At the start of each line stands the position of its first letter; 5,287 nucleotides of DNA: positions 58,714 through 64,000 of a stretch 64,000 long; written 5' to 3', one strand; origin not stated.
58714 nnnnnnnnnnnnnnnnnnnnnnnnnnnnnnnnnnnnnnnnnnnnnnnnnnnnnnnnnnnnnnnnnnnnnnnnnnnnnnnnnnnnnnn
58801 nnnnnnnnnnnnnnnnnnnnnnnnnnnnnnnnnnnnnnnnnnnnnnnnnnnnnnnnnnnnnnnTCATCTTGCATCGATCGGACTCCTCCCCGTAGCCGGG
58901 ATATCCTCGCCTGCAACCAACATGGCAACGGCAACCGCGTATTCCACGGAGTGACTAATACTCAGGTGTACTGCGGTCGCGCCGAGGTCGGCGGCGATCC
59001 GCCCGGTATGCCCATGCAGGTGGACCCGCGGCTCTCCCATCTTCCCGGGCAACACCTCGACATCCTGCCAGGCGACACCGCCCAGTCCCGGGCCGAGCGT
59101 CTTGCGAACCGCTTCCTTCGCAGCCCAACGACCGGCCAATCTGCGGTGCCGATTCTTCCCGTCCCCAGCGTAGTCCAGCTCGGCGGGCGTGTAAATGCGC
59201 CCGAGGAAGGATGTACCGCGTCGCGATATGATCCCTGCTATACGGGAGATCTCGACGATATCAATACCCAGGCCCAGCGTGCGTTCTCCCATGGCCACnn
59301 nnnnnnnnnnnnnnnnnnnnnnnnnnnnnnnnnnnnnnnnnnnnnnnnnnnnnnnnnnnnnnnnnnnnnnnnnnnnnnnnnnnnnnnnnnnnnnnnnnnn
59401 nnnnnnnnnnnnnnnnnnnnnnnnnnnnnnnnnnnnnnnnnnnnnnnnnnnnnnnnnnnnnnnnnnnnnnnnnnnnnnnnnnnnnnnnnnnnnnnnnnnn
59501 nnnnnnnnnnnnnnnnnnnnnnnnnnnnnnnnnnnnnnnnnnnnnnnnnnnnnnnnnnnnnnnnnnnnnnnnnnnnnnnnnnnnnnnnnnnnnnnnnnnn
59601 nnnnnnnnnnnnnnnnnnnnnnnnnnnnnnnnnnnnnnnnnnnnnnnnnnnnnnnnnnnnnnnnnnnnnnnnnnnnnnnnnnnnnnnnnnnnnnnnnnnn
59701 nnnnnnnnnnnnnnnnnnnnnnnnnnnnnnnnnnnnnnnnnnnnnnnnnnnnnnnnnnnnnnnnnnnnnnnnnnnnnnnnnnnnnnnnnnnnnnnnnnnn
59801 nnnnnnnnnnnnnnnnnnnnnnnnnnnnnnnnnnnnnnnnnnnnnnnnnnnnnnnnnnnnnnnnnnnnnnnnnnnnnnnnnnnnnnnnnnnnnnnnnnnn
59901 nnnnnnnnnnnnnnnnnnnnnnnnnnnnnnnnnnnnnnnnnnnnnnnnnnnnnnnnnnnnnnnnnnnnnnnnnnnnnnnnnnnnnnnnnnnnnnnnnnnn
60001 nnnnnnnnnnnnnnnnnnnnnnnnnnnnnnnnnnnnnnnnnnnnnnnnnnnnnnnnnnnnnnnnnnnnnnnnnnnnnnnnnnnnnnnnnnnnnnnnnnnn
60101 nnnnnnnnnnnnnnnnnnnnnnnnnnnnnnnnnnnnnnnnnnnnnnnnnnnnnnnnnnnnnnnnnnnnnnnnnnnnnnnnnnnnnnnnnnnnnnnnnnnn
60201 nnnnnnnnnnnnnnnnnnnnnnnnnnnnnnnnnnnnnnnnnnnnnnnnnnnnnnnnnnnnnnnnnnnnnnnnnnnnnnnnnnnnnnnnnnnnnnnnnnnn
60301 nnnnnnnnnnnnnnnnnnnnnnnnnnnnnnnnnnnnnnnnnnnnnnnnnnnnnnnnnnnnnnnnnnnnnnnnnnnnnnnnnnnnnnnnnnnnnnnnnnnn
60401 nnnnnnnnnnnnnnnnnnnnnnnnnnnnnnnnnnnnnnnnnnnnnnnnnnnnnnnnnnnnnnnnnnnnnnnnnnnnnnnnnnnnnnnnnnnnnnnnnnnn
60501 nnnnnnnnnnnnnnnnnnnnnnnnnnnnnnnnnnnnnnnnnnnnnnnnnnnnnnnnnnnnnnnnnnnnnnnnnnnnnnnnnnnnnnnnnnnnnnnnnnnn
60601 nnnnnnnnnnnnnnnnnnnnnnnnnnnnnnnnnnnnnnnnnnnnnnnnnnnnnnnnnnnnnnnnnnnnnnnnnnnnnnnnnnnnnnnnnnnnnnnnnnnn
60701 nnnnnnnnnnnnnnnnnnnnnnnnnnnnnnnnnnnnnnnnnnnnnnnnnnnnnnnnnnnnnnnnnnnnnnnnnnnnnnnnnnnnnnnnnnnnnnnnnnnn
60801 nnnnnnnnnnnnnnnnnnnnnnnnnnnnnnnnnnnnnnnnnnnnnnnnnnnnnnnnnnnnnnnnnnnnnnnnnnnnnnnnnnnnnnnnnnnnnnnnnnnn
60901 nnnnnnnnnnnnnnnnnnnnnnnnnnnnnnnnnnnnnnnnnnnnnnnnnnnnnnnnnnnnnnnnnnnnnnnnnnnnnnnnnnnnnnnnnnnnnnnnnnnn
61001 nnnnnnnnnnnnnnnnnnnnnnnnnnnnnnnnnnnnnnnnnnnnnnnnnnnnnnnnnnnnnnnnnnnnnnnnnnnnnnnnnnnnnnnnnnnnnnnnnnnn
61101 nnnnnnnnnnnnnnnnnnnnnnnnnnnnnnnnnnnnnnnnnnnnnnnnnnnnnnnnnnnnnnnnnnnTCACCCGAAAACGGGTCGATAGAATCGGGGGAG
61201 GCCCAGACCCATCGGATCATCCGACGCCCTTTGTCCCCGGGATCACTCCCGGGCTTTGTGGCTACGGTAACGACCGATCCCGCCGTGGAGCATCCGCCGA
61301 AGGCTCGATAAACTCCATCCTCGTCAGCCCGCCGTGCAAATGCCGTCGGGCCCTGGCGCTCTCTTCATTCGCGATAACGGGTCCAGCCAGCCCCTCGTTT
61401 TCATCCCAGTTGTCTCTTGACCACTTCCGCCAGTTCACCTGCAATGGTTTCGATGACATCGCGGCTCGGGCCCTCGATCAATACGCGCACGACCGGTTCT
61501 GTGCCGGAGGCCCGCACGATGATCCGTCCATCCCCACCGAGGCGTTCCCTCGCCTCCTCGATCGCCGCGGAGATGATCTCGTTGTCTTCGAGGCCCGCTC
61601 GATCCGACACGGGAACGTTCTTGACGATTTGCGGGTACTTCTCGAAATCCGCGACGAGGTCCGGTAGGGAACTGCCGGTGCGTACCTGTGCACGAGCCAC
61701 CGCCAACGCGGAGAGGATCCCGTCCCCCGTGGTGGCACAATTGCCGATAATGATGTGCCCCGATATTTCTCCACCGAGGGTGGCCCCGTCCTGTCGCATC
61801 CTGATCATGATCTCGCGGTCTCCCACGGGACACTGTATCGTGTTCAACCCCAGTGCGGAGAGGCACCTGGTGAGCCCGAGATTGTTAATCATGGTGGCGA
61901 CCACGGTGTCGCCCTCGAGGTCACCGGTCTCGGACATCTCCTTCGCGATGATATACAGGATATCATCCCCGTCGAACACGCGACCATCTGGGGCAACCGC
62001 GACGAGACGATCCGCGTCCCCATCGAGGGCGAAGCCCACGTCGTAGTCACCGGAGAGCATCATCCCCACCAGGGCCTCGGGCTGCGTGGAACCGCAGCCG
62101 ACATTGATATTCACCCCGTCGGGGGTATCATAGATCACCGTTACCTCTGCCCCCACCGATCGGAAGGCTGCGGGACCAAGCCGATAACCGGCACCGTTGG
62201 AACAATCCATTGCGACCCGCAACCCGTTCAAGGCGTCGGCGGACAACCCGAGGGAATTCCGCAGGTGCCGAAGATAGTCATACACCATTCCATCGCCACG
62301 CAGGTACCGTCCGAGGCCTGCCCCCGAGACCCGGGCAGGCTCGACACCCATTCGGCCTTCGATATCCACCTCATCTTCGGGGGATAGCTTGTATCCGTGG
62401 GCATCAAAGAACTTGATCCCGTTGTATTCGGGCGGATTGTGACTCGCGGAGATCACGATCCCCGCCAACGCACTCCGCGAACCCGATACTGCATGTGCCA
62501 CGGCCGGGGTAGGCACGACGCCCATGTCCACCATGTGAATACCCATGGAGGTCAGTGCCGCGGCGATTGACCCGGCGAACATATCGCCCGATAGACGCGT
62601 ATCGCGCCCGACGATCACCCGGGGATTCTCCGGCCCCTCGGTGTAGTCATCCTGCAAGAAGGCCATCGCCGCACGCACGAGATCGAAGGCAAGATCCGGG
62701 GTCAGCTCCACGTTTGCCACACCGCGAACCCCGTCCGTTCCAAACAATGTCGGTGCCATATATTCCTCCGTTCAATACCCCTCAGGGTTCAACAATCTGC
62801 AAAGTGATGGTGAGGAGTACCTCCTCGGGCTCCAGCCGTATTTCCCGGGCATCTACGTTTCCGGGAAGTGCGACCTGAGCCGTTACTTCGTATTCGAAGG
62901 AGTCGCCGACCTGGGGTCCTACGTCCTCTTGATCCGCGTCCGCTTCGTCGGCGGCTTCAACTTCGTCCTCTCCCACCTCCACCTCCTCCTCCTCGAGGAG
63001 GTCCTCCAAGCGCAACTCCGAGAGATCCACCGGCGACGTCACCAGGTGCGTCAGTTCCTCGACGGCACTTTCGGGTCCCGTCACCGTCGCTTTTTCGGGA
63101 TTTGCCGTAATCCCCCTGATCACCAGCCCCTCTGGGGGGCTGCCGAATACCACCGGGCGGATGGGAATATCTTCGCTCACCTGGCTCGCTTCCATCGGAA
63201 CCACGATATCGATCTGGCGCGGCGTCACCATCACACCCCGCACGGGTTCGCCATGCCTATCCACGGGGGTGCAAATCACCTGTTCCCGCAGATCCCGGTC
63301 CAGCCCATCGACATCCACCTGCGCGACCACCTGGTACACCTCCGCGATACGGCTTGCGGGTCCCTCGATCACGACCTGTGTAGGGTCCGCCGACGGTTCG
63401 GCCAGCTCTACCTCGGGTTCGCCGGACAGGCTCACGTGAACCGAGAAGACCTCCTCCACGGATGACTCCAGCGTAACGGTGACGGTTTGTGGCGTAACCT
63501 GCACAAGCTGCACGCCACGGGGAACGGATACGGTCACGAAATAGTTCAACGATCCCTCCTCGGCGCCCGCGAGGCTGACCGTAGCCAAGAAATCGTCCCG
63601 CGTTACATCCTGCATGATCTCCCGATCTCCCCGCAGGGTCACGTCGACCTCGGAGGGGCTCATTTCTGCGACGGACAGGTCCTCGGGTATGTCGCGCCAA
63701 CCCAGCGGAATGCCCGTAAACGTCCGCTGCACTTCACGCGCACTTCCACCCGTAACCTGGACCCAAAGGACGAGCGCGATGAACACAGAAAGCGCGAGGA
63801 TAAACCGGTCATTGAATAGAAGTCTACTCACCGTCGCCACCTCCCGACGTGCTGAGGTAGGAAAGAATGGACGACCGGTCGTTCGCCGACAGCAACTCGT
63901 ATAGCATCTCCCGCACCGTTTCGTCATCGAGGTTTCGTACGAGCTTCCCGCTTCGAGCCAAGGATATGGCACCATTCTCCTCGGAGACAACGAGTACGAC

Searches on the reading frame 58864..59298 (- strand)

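Call 52: search_protein_families(library=pfam, proteins=[window:58864-59298:-], max_evalue=0.01)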
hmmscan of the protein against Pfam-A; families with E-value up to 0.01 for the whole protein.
window:58864-59298:- (144 aa): 1 family
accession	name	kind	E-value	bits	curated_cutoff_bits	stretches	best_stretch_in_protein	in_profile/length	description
PF01648.25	ACPS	-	2e-18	66.9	25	1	9-119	1-105/111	4'-phosphopantetheinyl transferase superfamily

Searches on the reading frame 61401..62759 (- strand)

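Call 52: search_protein_families(library=pfam, proteins=[window:61401-62759:-], max_evalue=0.01)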
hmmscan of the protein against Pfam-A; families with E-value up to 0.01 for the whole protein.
window:61401-62759:- (452 aa): 4 families
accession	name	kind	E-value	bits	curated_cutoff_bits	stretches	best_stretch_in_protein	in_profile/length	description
PF02878.22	PGM_PMM_I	-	5.7e-41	139.9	22.5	1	5-137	3-131/138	Phosphoglucomutase/phosphomannomutase, alpha/beta/alpha domain I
PF02880.22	PGM_PMM_III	-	2.3e-28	99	20.7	1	263-375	1-115/115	Phosphoglucomutase/phosphomannomutase, alpha/beta/alpha domain III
PF00408.26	PGM_PMM_IV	-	5e-18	65.4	23.1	1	381-445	3-67/68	Phosphoglucomutase/phosphomannomutase, C-terminal domain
PF02879.22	PGM_PMM_II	-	5.4e-13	49.8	29.3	1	161-259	2-103/103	Phosphoglucomutase/phosphomannomutase, alpha/beta/alpha domain II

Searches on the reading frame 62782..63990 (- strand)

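Call 52: search_protein_families(library=pfam, proteins=[window:62782-63990:-], max_evalue=0.01)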
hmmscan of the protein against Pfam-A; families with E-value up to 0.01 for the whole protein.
window:62782-63990:- (402 aa): 1 family
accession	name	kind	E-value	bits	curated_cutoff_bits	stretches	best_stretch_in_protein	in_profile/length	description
PF07949.17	YbbR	-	4.7e-28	97.8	22.3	3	275-330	1-56/81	YbbR-like protein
